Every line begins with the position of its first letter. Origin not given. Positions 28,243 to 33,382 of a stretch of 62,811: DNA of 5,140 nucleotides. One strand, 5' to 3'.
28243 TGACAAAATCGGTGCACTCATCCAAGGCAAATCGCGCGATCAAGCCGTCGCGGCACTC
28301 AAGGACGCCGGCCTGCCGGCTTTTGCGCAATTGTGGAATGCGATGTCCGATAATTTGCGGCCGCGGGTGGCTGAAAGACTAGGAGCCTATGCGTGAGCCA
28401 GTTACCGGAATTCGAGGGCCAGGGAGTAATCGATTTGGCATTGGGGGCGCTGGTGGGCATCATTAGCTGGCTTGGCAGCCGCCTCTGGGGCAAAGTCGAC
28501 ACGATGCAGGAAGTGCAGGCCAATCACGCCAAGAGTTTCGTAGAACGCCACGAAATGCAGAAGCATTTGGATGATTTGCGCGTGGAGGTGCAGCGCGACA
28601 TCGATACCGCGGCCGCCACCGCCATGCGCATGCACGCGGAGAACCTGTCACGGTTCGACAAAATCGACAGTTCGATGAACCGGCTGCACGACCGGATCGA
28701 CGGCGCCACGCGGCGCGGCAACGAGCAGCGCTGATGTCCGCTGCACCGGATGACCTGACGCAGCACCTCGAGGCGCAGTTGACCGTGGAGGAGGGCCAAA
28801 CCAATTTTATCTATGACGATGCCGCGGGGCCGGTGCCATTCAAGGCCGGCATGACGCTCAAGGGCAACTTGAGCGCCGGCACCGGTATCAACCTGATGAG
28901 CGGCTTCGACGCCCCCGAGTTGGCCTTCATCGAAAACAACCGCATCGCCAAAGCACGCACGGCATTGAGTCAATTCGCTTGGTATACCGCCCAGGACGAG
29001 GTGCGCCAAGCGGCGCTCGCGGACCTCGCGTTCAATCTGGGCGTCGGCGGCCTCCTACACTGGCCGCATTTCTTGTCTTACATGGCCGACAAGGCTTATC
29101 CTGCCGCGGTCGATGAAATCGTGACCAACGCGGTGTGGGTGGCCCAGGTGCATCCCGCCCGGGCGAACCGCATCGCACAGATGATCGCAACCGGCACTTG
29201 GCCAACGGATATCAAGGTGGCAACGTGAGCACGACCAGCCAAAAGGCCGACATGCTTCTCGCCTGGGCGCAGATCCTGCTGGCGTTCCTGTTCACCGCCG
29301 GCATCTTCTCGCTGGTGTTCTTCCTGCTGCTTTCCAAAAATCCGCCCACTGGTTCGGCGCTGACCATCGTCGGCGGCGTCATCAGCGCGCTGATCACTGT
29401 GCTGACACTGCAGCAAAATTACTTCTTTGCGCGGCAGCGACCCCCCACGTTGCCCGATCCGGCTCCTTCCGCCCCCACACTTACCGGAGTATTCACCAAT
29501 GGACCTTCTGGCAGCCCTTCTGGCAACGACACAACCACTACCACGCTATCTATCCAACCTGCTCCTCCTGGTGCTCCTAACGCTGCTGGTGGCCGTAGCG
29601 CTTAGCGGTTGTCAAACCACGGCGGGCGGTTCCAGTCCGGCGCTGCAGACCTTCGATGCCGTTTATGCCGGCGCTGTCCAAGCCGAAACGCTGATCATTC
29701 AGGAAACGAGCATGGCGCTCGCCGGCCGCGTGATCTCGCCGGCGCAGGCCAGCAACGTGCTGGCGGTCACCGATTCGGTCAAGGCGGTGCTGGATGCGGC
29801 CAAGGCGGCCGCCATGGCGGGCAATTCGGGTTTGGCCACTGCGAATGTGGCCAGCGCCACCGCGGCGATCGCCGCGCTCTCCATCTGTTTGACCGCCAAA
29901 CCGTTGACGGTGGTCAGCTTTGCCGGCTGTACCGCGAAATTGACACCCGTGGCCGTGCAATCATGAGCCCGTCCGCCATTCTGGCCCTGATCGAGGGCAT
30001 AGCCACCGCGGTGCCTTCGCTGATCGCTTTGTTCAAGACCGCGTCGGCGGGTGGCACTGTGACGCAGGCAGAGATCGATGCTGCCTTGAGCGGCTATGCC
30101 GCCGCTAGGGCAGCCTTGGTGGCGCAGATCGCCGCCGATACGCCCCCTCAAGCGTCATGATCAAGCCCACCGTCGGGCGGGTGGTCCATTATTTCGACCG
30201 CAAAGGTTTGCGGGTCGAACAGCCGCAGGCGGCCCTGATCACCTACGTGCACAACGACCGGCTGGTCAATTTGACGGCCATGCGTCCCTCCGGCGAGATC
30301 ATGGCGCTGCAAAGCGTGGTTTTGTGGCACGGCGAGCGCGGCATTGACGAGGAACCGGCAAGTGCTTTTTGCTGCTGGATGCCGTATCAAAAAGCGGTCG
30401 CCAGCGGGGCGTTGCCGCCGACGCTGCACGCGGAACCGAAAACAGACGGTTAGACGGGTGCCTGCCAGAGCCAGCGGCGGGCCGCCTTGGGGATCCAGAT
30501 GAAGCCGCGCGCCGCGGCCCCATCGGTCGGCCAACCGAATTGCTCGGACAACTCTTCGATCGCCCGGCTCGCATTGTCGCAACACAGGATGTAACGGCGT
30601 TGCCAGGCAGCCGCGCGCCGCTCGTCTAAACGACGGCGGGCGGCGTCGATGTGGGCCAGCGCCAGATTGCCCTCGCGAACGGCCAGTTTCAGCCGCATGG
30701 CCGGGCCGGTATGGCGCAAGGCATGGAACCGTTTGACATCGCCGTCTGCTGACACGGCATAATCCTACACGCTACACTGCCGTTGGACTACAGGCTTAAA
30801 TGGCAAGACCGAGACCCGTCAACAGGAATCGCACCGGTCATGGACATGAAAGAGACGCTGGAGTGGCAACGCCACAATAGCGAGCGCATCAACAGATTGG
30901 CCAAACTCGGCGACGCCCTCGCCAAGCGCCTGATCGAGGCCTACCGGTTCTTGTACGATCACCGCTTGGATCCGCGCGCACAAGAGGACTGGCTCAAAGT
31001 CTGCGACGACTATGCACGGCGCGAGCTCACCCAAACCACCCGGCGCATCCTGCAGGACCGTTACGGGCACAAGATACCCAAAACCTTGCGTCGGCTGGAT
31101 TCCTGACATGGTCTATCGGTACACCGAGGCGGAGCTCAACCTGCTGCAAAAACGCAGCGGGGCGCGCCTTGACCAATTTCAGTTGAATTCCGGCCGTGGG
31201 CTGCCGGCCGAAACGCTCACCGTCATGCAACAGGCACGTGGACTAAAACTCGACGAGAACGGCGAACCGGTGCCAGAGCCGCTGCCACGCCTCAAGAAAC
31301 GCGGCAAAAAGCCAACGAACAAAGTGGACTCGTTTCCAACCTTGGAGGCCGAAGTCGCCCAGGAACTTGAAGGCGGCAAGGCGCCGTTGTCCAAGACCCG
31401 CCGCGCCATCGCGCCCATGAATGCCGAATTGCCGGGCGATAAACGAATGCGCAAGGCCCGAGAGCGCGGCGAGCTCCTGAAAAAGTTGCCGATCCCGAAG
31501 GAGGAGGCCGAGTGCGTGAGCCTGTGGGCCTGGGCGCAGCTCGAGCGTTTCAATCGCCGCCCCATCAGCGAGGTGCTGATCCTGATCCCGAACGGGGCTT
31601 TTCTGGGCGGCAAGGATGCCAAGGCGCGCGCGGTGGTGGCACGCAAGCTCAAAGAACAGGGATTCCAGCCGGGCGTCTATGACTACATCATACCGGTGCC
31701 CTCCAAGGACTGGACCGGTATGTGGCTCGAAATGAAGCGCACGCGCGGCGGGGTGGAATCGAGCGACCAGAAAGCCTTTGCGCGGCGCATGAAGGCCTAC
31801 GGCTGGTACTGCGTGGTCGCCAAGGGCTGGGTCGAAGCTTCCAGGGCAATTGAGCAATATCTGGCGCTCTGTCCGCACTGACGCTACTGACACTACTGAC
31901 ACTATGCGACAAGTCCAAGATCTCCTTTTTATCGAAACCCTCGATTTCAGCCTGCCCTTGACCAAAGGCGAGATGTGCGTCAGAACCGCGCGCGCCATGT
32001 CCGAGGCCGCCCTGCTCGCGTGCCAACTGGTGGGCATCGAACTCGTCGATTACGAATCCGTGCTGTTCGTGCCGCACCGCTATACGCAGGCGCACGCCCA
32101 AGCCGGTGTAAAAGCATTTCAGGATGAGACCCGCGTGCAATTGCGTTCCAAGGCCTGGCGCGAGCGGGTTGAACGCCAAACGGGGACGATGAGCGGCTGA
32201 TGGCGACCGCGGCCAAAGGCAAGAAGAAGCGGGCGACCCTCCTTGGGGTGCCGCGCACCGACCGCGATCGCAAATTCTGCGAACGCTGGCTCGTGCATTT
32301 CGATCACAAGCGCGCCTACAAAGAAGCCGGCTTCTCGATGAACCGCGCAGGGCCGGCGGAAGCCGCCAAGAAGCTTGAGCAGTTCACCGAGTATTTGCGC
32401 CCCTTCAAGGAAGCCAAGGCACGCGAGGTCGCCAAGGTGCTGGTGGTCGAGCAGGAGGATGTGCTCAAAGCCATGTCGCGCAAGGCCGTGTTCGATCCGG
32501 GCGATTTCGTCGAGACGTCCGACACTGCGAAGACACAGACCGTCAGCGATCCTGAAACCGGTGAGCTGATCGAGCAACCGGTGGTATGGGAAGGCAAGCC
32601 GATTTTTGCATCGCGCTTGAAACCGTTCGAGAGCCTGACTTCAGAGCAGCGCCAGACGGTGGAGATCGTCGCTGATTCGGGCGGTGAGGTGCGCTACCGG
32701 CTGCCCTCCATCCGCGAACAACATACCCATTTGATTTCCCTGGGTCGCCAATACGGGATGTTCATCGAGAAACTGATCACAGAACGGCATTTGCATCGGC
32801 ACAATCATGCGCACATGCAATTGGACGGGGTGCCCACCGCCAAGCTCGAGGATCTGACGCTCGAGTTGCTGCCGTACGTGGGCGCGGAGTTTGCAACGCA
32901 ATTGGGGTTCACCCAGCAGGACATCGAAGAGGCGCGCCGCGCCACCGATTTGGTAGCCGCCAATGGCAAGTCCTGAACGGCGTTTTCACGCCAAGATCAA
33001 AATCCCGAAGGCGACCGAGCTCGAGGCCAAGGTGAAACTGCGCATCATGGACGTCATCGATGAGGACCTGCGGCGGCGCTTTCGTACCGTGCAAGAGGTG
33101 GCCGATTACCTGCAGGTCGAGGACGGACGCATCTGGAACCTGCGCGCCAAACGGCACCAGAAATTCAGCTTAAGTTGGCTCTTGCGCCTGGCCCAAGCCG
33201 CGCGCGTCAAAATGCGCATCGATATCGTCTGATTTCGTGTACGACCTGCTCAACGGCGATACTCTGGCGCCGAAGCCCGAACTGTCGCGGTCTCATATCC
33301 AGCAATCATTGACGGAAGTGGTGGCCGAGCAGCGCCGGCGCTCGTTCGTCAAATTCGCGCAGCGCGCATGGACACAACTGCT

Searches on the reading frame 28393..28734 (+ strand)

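Call 32: search_protein_families(library=phrogs, proteins=[window:28393-28734:+], max_evalue=0.05)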
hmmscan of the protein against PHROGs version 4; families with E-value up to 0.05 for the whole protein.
window:28393-28734:+ (113 aa): 4 families
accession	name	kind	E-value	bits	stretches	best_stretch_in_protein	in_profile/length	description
phrog_462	-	other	0.00014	23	1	13-112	14-100/101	lipoprotein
phrog_1863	-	unknown function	0.0029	18.5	1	19-107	6-93/97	-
phrog_3999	-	unknown function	0.019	16.1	0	14-74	18-79/107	-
phrog_7885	-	unknown function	0.034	15.1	0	15-73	9-72/83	-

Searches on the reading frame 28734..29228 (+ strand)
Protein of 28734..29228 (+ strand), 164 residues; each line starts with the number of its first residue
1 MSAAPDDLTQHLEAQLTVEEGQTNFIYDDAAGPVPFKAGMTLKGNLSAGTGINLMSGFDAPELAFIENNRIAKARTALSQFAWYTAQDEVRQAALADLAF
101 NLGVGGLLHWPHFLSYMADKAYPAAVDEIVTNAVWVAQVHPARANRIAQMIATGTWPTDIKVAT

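Call 32: search_protein_families(library=phrogs, proteins=[window:28734-29228:+], max_evalue=0.05)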
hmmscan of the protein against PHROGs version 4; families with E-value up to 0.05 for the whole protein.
window:28734-29228:+ (164 aa): 4 families
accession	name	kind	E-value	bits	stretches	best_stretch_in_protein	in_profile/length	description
phrog_33534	-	unknown function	2.5e-08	34.8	1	80-155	7-86/94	-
phrog_7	-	lysis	0.00019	20.7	1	68-133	610-671/873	endolysin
phrog_13211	-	tail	0.0011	18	1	66-150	799-882/887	baseplate hub subunit and tail lysozyme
phrog_430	-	tail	0.0046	16.4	1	66-155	220-289/868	baseplate hub subunit and tail lysozyme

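Call 45: search_protein_families(library=pfam, proteins=[window:28734-29228:+], max_evalue=0.05)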
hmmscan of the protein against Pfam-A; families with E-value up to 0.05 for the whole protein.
window:28734-29228:+ (164 aa): 0 families

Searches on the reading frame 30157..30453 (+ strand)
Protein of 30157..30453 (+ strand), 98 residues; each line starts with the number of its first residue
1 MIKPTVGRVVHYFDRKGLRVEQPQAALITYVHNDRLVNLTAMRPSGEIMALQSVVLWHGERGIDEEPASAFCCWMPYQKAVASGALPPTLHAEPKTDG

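Call 32: search_protein_families(library=phrogs, proteins=[window:30157-30453:+], max_evalue=0.05)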
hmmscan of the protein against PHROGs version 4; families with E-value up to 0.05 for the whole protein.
window:30157-30453:+ (98 aa): 1 family
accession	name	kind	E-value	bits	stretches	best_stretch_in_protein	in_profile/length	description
phrog_2293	-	unknown function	6.3e-14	53.5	1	1-82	3-81/244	-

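Call 45: search_protein_families(library=pfam, proteins=[window:30157-30453:+], max_evalue=0.05)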
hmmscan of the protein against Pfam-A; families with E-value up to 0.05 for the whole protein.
window:30157-30453:+ (98 aa): 0 families

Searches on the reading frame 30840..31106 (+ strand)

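Call 32: search_protein_families(library=phrogs, proteins=[window:30840-31106:+], max_evalue=0.05)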
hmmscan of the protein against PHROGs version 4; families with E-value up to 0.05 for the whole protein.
window:30840-31106:+ (88 aa): 0 families

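Call 42: search_protein_families(library=pfam, proteins=[window:30840-31106:+], max_evalue=0.1)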
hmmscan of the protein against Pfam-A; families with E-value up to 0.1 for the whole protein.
window:30840-31106:+ (88 aa): 1 family
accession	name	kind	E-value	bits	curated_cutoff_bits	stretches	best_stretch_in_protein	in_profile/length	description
PF10335.14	DUF294_C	-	0.0023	18.2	22.5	1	15-73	66-129/145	Putative nucleotidyltransferase substrate binding domain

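Call 107: search_protein_families(library=phrogs, proteins=[window:30840-31106:+], max_evalue=0.05)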
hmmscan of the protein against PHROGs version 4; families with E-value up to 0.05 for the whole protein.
window:30840-31106:+ (88 aa): 0 families

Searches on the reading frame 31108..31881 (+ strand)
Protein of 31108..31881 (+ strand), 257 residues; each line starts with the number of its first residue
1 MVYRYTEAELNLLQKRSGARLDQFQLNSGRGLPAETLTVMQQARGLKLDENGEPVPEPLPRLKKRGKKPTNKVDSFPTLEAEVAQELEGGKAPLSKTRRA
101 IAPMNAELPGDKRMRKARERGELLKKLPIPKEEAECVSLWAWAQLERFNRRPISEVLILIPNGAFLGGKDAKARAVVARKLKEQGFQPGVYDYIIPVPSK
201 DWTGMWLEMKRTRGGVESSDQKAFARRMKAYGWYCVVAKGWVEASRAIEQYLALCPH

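Call 32: search_protein_families(library=phrogs, proteins=[window:31108-31881:+], max_evalue=0.05)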
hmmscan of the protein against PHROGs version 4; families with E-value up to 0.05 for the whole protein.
window:31108-31881:+ (257 aa): 4 families
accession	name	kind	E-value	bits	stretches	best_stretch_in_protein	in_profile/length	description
phrog_824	-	unknown function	1.3e-27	98.4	1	112-255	48-178/265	-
phrog_5702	-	DNA, RNA and nucleotide metabolism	4.7e-11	43.5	1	185-253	2-68/70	Holliday junction resolvase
phrog_2363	-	unknown function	2.1e-07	31.8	1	151-254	77-173/192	-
phrog_93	-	DNA, RNA and nucleotide metabolism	0.022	14.4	1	188-252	381-442/613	endonuclease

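Call 45: search_protein_families(library=pfam, proteins=[window:31108-31881:+], max_evalue=0.05)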
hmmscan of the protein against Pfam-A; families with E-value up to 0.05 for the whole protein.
window:31108-31881:+ (257 aa): 0 families

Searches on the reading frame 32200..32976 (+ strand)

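Call 32: search_protein_families(library=phrogs, proteins=[window:32200-32976:+], max_evalue=0.05)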
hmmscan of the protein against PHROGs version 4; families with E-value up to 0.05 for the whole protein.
window:32200-32976:+ (258 aa): 2 families
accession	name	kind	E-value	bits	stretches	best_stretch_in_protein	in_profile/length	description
phrog_51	-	head and packaging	1.3e-07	32.6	1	10-196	80-219/261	terminase small subunit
phrog_2606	-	head and packaging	0.006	16.9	1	20-122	90-195/310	terminase small subunit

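Call 45: search_protein_families(library=pfam, proteins=[window:32200-32976:+], max_evalue=0.05)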
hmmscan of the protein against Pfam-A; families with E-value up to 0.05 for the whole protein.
window:32200-32976:+ (258 aa): 1 family
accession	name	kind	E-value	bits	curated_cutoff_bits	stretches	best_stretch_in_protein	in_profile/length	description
PF03592.21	Terminase_2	-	1.5e-08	35.8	26.1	1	20-192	2-135/141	Terminase small subunit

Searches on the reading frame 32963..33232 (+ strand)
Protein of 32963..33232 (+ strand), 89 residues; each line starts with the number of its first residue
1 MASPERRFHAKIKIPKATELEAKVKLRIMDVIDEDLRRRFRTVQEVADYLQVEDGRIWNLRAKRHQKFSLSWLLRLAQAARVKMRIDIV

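Call 25: search_protein_families(library=pfam, proteins=[window:32963-33232:+], max_evalue=0.1)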
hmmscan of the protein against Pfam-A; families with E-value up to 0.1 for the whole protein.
window:32963-33232:+ (89 aa): 3 families
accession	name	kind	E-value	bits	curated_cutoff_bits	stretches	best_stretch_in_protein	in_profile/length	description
PF13744.12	HTH_37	-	6.4e-05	23.1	27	1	16-88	9-79/80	Helix-turn-helix domain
PF13942.11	Lipoprotein_20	-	0.0082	16.6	27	1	44-81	3-40/175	YfhG lipoprotein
PF12728.13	HTH_17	-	0.028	15.1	27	1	42-64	3-25/51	Helix-turn-helix domain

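Call 33: search_protein_families(library=phrogs, proteins=[window:32963-33232:+], max_evalue=0.05)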
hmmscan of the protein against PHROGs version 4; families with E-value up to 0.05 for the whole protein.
window:32963-33232:+ (89 aa): 4 families
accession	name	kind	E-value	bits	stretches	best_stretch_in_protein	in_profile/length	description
phrog_18318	-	DNA, RNA and nucleotide metabolism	2.6e-08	34.9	1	16-86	22-92/108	HTH DNA binding protein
phrog_2339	-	DNA, RNA and nucleotide metabolism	3.8e-05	24.6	1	21-87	19-85/98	HTH DNA binding protein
phrog_7126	-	DNA, RNA and nucleotide metabolism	0.01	16.8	1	41-87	31-77/120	HTH DNA binding protein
phrog_9710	-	unknown function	0.036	15.2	1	21-79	7-67/95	-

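Call 68: search_solved_structures(query=A6, max_evalue=10)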
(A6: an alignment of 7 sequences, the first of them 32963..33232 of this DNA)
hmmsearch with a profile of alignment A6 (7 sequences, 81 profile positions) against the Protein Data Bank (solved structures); distinct sequences matched with E-value up to 10: 9.
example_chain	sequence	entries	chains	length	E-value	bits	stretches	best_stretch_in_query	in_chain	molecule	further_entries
2a6c_A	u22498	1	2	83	0.00016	24.8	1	10-77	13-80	Helix-turn-helix motif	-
2o38_A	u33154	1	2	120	0.0023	21.1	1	8-74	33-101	Hypothetical protein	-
6sky_A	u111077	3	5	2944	0.32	14.2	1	7-66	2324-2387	Serine/threonine-protein kinase Tel1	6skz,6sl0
6sl1_A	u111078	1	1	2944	0.32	14.2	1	7-66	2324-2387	Serine/threonine-protein kinase Tel1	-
3euj_B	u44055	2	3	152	0.64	13.3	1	46-67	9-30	Chromosome partition protein mukF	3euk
9irz_A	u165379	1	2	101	0.65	13.2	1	24-54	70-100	Probable HTH-type transcriptional regulator YhaJ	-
7t5u_A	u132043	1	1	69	0.81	12.9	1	23-70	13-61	Helix-turn-helix domain-containing protein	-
7tgh_AC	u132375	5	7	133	0.84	12.9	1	18-39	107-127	Acyl carrier protein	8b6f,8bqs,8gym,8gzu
4yxy_A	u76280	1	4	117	2.1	11.6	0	33-68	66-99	dTor_9x31L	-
